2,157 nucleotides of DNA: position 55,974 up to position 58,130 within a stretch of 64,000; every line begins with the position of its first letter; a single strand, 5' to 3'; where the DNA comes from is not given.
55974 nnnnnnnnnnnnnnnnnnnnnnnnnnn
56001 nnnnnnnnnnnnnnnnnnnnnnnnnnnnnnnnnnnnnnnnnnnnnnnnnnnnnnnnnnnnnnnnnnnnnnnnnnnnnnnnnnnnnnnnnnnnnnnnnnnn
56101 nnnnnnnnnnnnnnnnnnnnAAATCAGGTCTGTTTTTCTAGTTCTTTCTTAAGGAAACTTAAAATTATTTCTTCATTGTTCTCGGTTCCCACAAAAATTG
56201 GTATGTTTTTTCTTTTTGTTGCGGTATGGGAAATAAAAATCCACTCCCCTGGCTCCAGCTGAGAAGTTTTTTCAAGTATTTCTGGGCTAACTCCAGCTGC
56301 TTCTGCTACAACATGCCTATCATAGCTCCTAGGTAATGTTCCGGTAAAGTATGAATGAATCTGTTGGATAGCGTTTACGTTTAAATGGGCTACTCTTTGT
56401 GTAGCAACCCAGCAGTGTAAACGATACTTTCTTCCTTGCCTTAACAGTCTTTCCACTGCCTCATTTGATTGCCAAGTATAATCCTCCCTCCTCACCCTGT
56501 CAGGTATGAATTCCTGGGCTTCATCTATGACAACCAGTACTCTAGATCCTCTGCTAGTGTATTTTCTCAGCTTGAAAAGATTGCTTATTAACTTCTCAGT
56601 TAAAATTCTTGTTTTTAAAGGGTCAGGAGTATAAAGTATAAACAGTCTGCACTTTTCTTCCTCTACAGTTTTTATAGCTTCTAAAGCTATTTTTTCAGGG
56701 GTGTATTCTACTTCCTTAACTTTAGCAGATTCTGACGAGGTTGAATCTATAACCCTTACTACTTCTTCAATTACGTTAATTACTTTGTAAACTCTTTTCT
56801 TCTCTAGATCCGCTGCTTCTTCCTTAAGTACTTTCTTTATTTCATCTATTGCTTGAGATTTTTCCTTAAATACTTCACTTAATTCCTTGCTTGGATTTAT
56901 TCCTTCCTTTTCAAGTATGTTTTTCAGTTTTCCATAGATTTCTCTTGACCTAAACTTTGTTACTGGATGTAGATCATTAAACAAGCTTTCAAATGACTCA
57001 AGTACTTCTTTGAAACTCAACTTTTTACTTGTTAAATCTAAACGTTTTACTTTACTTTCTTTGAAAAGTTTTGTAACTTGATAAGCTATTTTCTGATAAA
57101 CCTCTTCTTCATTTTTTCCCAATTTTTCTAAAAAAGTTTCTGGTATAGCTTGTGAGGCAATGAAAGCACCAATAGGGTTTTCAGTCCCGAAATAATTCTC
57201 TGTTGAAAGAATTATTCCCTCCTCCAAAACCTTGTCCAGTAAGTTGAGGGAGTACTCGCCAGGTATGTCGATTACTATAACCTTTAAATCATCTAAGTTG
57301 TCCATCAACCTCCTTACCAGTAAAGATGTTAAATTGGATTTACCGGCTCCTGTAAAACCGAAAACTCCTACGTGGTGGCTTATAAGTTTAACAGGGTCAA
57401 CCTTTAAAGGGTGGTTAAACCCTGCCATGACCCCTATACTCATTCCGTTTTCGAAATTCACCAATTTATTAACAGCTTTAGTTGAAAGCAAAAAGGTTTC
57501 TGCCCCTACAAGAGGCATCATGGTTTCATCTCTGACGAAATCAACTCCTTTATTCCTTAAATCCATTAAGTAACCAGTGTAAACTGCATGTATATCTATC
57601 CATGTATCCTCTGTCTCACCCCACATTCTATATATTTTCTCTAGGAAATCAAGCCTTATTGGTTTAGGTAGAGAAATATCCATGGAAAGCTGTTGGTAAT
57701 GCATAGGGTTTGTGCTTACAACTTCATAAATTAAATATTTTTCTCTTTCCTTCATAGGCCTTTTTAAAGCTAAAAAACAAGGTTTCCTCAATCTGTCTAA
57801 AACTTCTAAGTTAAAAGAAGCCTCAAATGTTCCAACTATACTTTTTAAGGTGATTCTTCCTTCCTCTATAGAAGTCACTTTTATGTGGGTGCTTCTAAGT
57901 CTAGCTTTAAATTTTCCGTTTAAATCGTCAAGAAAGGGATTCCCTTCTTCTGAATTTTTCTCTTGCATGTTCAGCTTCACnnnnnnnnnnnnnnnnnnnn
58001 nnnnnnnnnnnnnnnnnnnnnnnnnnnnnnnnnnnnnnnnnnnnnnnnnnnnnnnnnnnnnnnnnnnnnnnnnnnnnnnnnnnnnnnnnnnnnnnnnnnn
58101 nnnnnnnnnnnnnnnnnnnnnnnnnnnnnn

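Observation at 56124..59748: Stand-alone, overlapping NurA-like nuclease / HerA-like ATPase pair with atypical extensions and no mre11-rad50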

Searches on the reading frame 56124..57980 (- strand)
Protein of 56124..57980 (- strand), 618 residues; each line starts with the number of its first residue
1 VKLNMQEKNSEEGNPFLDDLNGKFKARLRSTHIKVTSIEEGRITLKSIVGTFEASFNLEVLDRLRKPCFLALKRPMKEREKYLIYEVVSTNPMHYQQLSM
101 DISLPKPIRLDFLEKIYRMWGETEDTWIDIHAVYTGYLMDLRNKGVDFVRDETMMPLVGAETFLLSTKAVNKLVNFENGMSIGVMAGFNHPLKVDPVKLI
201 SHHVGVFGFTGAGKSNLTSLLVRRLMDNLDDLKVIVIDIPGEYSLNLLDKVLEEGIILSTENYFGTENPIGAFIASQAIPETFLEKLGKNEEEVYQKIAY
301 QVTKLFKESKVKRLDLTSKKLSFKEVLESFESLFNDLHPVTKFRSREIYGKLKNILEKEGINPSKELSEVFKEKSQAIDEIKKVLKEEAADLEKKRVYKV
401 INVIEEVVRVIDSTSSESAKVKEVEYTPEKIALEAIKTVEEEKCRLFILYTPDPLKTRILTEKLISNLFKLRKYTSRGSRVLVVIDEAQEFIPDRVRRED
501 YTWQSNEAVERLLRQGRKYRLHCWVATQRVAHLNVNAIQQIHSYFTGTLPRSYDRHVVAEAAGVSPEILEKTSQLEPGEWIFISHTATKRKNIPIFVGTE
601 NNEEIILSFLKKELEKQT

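Call 3: search_protein_families(library=pfam, proteins=[window:56124-57980:-], max_evalue=0.1)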
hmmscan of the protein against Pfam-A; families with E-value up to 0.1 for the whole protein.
window:56124-57980:- (618 aa): 7 families
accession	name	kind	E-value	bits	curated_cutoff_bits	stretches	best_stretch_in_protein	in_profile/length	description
PF01935.23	DUF87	-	1.7e-18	68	23.2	1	182-437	3-202/220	Helicase HerA, central domain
PF13401.12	AAA_22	-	1.3e-05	25.9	27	0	206-305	10-82/130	AAA domain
PF01580.24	FtsK_SpoIIIE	-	0.0013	18.7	24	0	478-531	169-220/221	FtsK/SpoIIIE family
PF01896.25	DNA_primase_S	-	0.027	15.3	26.8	0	514-570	48-101/163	DNA primase small subunit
PF10412.15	TrwB_AAD_bind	-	0.053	12.8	20.5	0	199-245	13-57/387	Type IV secretion-system coupling protein DNA-binding domain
PF03308.22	MeaB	-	0.057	12.9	23.1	0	201-238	33-70/273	Methylmalonyl Co-A mutase-associated GTPase MeaB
PF02319.26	E2F_TDP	-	0.08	13.1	25.7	0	365-406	10-49/65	E2F/DP family winged-helix DNA-binding domain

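Call 4: search_protein_families(library=padloc, proteins=[window:56124-57980:-], max_evalue=0.1)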
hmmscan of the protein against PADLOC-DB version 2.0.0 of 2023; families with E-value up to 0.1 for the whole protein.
window:56124-57980:- (618 aa): 15 families
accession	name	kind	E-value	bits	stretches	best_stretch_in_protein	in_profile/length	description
PDLC01055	HerA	-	1.5e-40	137.5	1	143-601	96-526/532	Type III coevolved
PDLC04105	HerA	-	1.7e-23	81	1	123-562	81-501/576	-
PDLC02185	HerA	-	6.8e-23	79.2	2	130-300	89-234/585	-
PDLC04100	HerA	-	3.9e-20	70.1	2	136-245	95-206/580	-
PDLC04103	HerA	-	1e-17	61.7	2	476-581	437-542/579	-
PDLC04097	HerA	-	1.3e-16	58.4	2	148-245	104-210/618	-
PDLC04106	HerA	-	1.5e-13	48.2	2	176-388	149-357/667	-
PDLC04140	mad8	-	1.9e-13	48.6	1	201-560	27-264/314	mads_8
PDLC04102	HerA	-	4.5e-13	46.4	2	178-248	151-227/654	-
PDLC04098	HerA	-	9.3e-11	39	2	144-250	113-231/686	-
PDLC02188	HerA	-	3.5e-08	30.8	1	480-585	428-532/578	-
PDLC04104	HerA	-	1.1e-05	22.4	1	463-560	201-300/379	-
PDLC04101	HerA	-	3.4e-05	20.7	1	142-249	101-214/400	-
PDLC04099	HerA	-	6.4e-05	20.4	1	194-244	162-211/214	-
PDLC04107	HerA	-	0.00015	18.9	1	198-245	166-212/306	-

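Call 5: search_protein_families(library=ncbifam, proteins=[window:56124-57980:-], max_evalue=0.1)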
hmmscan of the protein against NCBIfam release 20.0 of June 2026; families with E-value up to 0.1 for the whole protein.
window:56124-57980:- (618 aa): 10 families
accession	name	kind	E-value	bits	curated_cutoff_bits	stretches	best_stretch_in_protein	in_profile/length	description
NF042943.1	HerA_antiphage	equivalog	3.3e-21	75.5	800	2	129-249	81-203/566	anti-phage-associated helicase HerA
NF053655.1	CedD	equivalog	5.3e-13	48.5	600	2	200-247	220-265/527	DNA-translocating ATPase CedD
NF040819.1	helicase_HerA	equivalog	3e-11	42.6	970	2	188-245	143-199/561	DNA double-strand break repair helicase HerA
NF040937.1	HerA_Thermprot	equivalog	5.7e-10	38.2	800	2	154-247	95-184/487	DNA double-strand break repair helicase HerA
NF042944.1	HerA_antiphage_2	equivalog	8.5e-08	31.4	850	2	480-583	428-530/576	anti-phage-associated helicase HerA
NF033849.1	ser_rich_anae_1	subfamily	4.8e-05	20.9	650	1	479-567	1017-1108/1163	serine-rich protein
TIGR03925.1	T7SS_EccC_b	equivalog_domain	0.00022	19.6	346.55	0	181-239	343-401/564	type VII secretion protein EccCb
NF045497.1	IsobCoAmut_IcmF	equivalog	0.001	17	1500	1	202-239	191-228/1076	fused isobutyryl-CoA mutase/GTPase IcmF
TIGR03924.1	T7SS_EccC_a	equivalog_domain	0.0033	16.2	509.15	0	481-544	565-621/673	type VII secretion protein EccCa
TIGR02525.1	plasmid_TraJ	equivalog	0.0053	15.8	368.3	1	206-253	154-201/372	plasmid transfer ATPase TraJ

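Call 11: search_solved_structures(query=window:56124-57980:-, max_evalue=0.01, show_alignments=1)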
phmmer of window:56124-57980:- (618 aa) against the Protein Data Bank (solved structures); distinct sequences matched with E-value up to 0.01: 9.
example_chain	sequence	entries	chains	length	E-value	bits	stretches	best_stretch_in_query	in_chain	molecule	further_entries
8j4u_M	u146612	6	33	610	1.1e-12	50.4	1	144-244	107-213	Nucleoside triphosphate hydrolase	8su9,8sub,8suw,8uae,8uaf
8wiv_A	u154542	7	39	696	1.9e-10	43.1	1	147-251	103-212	Helicase HerA central domain-containing protein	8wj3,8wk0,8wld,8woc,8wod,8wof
9x1l_A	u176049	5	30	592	1.8e-08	36.5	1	141-245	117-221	DNA helicase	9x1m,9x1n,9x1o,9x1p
4d2i_A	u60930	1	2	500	9.6e-08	34.1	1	468-585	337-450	HERA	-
9c1m_M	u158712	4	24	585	5.4e-07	31.7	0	481-560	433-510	ATP-binding protein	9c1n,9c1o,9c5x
8yho_A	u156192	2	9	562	1.4e-06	30.3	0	159-244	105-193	DUF87 domain-containing protein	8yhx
8wet_A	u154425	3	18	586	1.5e-06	30.2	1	152-559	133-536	TdpA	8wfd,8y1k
8xau_A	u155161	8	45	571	2.6e-06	29.4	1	470-560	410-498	ATP-binding protein | HerA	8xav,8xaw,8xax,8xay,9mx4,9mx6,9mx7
8ziq_M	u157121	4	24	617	8.6e-05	24.4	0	481-581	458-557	HerA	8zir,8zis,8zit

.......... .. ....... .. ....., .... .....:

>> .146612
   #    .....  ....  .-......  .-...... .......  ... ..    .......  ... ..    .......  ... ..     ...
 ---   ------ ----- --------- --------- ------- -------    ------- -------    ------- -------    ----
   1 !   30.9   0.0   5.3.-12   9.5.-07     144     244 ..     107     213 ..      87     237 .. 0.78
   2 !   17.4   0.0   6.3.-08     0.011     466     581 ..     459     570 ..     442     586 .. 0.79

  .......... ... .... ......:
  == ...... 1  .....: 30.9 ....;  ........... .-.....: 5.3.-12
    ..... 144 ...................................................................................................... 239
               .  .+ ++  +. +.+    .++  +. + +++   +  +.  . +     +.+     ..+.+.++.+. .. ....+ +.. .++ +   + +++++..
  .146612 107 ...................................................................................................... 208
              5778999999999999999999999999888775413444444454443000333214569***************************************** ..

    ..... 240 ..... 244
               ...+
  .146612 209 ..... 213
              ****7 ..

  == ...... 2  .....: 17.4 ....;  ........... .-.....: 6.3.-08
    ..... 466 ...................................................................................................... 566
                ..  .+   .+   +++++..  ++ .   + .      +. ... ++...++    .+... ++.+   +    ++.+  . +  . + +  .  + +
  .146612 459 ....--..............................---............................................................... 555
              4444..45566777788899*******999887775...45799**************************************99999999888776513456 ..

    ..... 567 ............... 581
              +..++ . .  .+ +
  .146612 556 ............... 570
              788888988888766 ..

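Call 41: search_solved_structures(query=A2, max_evalue=0.001, show_alignments=0)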
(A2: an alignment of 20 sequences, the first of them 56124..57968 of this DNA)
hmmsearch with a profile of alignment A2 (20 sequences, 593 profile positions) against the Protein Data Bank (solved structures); distinct sequences matched with E-value up to 0.001: 7.
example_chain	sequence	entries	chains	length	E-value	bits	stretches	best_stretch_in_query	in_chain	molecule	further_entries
8wiv_A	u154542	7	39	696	9e-17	64.2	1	138-238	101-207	Helicase HerA central domain-containing protein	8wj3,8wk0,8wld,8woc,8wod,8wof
4d2i_A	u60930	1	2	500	8.2e-15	57.8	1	126-236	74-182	HERA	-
8j4u_M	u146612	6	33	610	4.2e-14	55.4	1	182-238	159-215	Nucleoside triphosphate hydrolase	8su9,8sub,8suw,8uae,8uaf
9x1l_A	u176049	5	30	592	2e-10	43.2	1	130-236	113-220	DNA helicase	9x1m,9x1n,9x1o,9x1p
9c1m_M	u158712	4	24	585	8.7e-10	41.2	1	131-521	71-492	ATP-binding protein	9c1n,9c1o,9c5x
8xau_A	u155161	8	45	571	4.1e-09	38.9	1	183-513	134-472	ATP-binding protein | HerA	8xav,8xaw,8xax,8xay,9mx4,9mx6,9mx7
8ziq_M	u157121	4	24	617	7.5e-09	38.1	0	172-317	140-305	HerA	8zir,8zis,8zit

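Call 50: find_homologous_proteins(query=window:56124-57968:-, max_evalue=0.001)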
Query window:56124-57968:- (614 aa): 105 proteins with E <= 0.001 among 8000 candidates.
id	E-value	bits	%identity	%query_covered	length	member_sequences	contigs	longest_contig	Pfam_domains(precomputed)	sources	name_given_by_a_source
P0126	0.0e+0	1343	99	100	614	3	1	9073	PF01935.24,PF13401.13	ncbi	-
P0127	5.3e-219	747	56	96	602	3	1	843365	PF01935.24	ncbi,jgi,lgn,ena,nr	ncbi:MAG: DUF87 domain-containing protein [archaeon GB-1867-005]|nr:DUF87 domain-containing protein 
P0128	1.1e-212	726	55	96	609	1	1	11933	PF01935.24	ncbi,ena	-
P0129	6.2e-210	717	55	96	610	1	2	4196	PF01935.24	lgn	-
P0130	1.0e-209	716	54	98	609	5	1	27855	PF01935.24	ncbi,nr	ncbi:MAG: DUF87 domain-containing protein [archaeon GB-1867-035]|nr:DUF87 domain-containing protein 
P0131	1.4e-206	706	54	97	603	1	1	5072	PF01935.24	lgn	-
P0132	7.4e-188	644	50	97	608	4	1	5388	PF01935.24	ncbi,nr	ncbi:MAG: hypothetical protein DRJ68_04335 [Thermoprotei archaeon]|nr:MAG: hypothetical protein DRJ6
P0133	1.0e-186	640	51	98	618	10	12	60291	PF01935.24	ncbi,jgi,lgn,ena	-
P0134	1.4e-185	636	50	97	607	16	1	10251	PF01935.24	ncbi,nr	ncbi:MAG: ATP-binding protein [archaeon GB-1845-036]|nr:ATP-binding protein [Candidatus Culexmicrobi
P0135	1.9e-184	632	50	98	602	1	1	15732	PF01935.24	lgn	-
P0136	2.6e-183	629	49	97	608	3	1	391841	PF01935.24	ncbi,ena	-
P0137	3.3e-181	622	50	99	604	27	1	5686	PF01935.24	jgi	jgi:hypothetical protein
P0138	1.4e-180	620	49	98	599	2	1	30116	PF01935.24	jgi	-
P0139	1.5e-180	620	50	98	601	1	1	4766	PF01935.24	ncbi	ncbi:MAG: ATP-binding protein [Candidatus Methanomethylicia archaeon]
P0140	3.6e-179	615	50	95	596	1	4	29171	PF01935.24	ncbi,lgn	ncbi:MAG: DUF87 domain-containing protein [Nitrososphaerota archaeon]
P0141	3.4e-174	599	49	97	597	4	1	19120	PF01935.24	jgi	jgi:DNA helicase HerA-like ATPase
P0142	7.3e-171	588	50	97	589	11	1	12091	PF01935.24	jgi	-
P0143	7.6e-167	574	48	97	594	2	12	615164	PF01935.24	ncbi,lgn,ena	ncbi:MAG: DUF87 domain-containing protein [Candidatus Nezhaarchaeales archaeon]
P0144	3.0e-166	572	48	97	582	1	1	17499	PF01935.24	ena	-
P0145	2.5e-163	563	46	97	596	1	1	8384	PF01935.24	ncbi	-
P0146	3.2e-163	562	46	97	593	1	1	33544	PF01935.24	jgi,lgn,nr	nr:ATP-binding protein [Candidatus Njordarchaeota archaeon]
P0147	1.5e-161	557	47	98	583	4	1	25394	PF01935.24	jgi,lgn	jgi:DNA helicase HerA-like ATPase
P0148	1.2e-159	551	46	98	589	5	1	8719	PF01935.24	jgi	jgi:DNA helicase HerA-like ATPase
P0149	3.6e-159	549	45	97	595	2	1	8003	PF01935.24,PF13191.13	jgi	jgi:hypothetical protein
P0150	2.6e-157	543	44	95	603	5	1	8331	PF01935.24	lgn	-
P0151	2.9e-145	503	42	97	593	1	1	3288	PF01935.24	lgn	-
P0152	9.0e-144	498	42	97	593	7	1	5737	PF01935.24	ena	-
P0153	4.4e-143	496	41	99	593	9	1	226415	PF10412.16,PF01935.24,PF13401.13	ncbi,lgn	-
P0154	7.6e-141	489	42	98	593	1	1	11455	PF01935.24,PF13401.13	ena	-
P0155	1.0e-140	488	42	97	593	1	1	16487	PF01935.24,PF13401.13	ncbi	-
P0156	1.2e-140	488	42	98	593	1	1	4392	PF01935.24,PF13401.13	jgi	-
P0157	1.4e-140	488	42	97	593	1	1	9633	PF01935.24,PF13401.13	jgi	-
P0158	1.4e-140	488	41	97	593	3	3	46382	PF01935.24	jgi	-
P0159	1.4e-140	488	42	97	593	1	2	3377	PF01935.24,PF13401.13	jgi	-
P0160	2.4e-140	487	42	96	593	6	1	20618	PF01935.24,PF13401.13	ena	-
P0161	1.4e-139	484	41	97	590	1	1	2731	PF01935.24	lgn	-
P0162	2.3e-139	484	41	97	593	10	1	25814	PF01935.24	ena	-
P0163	4.9e-138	479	41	97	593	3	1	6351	PF01935.24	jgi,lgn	jgi:hypothetical protein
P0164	2.2e-137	477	42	96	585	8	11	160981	PF01935.24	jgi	jgi:DNA helicase HerA-like ATPase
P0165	4.5e-137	476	41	95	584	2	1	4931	PF01935.24,PF13401.13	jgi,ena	-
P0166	6.6e-137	476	42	96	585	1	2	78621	PF01935.24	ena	-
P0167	1.6e-136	474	42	96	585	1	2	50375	PF01935.24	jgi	-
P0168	9.4e-136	472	42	98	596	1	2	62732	PF01935.24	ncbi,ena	-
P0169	4.6e-133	463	40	97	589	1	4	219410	PF01935.24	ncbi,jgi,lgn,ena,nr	ncbi:DUF87 domain-containing protein [Candidatus Bathyarchaeota archaeon]|nr:DUF87 domain-containing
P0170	2.3e-132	461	38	97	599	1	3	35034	PF01935.24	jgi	-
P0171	4.9e-132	459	40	97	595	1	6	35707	PF01935.24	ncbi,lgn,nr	ncbi:MAG: ATP-binding protein [Thaumarchaeota archaeon]|nr:ATP-binding protein [Nitrososphaerota arc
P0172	2.4e-131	457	40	98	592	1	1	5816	PF01935.24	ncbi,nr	ncbi:MAG: ATP-binding protein [Thaumarchaeota archaeon]|nr:ATP-binding protein [Nitrososphaerota arc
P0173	6.6e-131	456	41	98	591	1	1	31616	PF01935.24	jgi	jgi:hypothetical protein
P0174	2.8e-130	454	40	97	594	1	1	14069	PF01935.24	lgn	-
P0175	3.0e-130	454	39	97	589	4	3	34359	PF01935.24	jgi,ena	-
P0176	3.5e-130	453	40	98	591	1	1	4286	PF01935.24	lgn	-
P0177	3.7e-128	447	40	97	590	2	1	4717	PF01935.24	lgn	-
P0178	1.1e-127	445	41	98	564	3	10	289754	PF01935.24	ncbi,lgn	ncbi:MAG: ATP-binding protein [Candidatus Nitrosocaldaceae archaeon]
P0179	2.9e-127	444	40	97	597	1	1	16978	PF01935.24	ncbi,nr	ncbi:MAG: ATP-binding protein, partial [Candidatus Brockarchaeota archaeon]|nr:ATP-binding protein [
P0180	5.0e-127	443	40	97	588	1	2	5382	PF01935.24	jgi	jgi:DNA helicase HerA-like ATPase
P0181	8.8e-126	439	41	97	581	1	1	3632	PF01935.24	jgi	jgi:DNA helicase HerA-like ATPase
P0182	4.8e-125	436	39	97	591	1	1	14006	PF01935.24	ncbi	-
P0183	7.8e-125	436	40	94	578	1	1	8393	PF01935.24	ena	-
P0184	8.8e-125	435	40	97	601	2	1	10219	PF01935.24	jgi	jgi:hypothetical protein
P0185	1.0e-124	435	39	96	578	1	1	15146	PF01935.24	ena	-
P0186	1.6e-124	435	40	97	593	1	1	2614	PF01935.24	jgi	-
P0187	2.9e-124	434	41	97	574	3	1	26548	PF01935.24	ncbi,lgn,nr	ncbi:MAG: ATPase [Candidatus Nitrosocaldaceae archaeon]|nr:MAG: ATPase [Candidatus Nitrosocaldaceae 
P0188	4.8e-124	433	39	98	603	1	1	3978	PF01935.24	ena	-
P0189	5.0e-124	433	40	96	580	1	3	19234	PF01935.24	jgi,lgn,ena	-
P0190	6.0e-124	433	38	97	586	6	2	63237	PF10412.16,PF01935.24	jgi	-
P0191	6.8e-124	433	39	97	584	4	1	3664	PF01935.24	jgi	-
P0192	9.6e-124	432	39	98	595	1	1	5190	PF01935.24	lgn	-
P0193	1.4e-122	428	39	98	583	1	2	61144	PF01935.24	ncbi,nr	ncbi:MAG TPA: DUF87 domain-containing protein [Nitrososphaerales archaeon]|nr:DUF87 domain-containin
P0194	5.0e-122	426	38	96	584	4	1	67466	PF01935.24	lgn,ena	-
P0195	8.4e-122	426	40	97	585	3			PF01935.24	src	-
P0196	1.9e-121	425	39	96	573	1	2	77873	PF01935.24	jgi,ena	-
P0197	3.3e-121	424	39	98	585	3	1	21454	PF01935.24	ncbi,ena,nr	ncbi:MAG TPA: ATP-binding protein [Nitrososphaerales archaeon]|nr:ATP-binding protein [Nitrososphaer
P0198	3.7e-121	424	39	97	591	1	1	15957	PF01935.24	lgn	-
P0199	6.7e-121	423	39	97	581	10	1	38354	PF01935.24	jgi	jgi:DNA helicase HerA-like ATPase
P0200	6.9e-121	423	40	96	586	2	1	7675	PF01935.24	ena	-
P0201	1.4e-120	422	40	97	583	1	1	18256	PF01935.24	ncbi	-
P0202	5.5e-120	420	38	97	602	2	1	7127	PF01935.24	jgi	jgi:hypothetical protein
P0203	9.3e-119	416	40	98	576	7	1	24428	PF01935.24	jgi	-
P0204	2.7e-118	414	40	96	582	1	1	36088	PF01935.24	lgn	-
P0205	3.9e-118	414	38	97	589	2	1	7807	PF01935.24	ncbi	-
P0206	8.2e-118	412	38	97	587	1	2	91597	PF10412.16,PF01935.24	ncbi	ncbi:MAG: ATP-binding protein [Candidatus Bathyarchaeia archaeon]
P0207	8.2e-118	412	39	97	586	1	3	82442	PF01935.24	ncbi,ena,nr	ncbi:MAG: ATP-binding protein [Nitrososphaerota archaeon]|nr:ATP-binding protein [Nitrososphaerota a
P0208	5.1e-117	410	39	97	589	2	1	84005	PF01935.24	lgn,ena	-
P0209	7.9e-117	409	38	98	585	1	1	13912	PF01935.24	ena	-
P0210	1.1e-116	409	38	97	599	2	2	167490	PF01935.24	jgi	-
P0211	1.8e-116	408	38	97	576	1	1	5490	PF01935.24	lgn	-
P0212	3.8e-116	407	39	97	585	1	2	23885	PF01935.24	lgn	-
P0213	1.7e-115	405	37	98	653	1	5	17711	PF10412.16,PF01935.24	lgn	-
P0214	3.8e-115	404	36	97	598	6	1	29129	PF01935.24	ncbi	ncbi:MAG: ATP-binding protein [Thermoprotei archaeon]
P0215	1.2e-111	392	34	98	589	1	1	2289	PF01935.24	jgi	jgi:molybdopterin-guanine dinucleotide biosynthesis protein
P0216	2.4e-111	391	37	96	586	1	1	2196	PF10412.16,PF01935.24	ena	-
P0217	3.8e-110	387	37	97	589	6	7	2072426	PF01935.24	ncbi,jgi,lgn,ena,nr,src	ncbi:MAG: ATP-binding protein [Nitrososphaerota archaeon]|nr:ATP-binding protein [Nitrososphaerota a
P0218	1.7e-106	375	36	97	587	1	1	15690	PF01935.24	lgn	-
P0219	3.2e-101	358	33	96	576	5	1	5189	PF01935.24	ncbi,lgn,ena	-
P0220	5.2e-99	350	51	52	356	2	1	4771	PF01935.24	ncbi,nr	ncbi:MAG: ATP-binding protein [Candidatus Verstraetearchaeota archaeon]|nr:ATP-binding protein [Cand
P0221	6.3e-98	347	38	84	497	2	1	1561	PF01935.24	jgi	jgi:DNA helicase HerA-like ATPase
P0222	1.2e-91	326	40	77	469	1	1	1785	PF10412.16,PF01935.24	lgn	-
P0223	1.1e-90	323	33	96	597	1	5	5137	PF01935.24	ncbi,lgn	ncbi:MAG: ATP-binding protein [Nitrososphaerales archaeon]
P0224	1.2e-84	303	33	97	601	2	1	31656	PF01935.24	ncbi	-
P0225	2.1e-84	302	35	86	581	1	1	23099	PF01935.24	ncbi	-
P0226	9.9e-46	175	28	92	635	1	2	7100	PF01935.24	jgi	-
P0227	1.6e-9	55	29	20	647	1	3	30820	PF01935.24,PF05872.19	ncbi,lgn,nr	ncbi:MAG: ATP-binding protein [Candidatus Nanoarchaeia archaeon]|nr:ATP-binding protein [Candidatus 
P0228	2.6e-6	44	27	23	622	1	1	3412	PF01935.24,PF05872.19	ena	-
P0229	9.9e-6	42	28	20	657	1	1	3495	PF01935.24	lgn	-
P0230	1.0e-5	42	31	16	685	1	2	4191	PF01935.24,PF13091.13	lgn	-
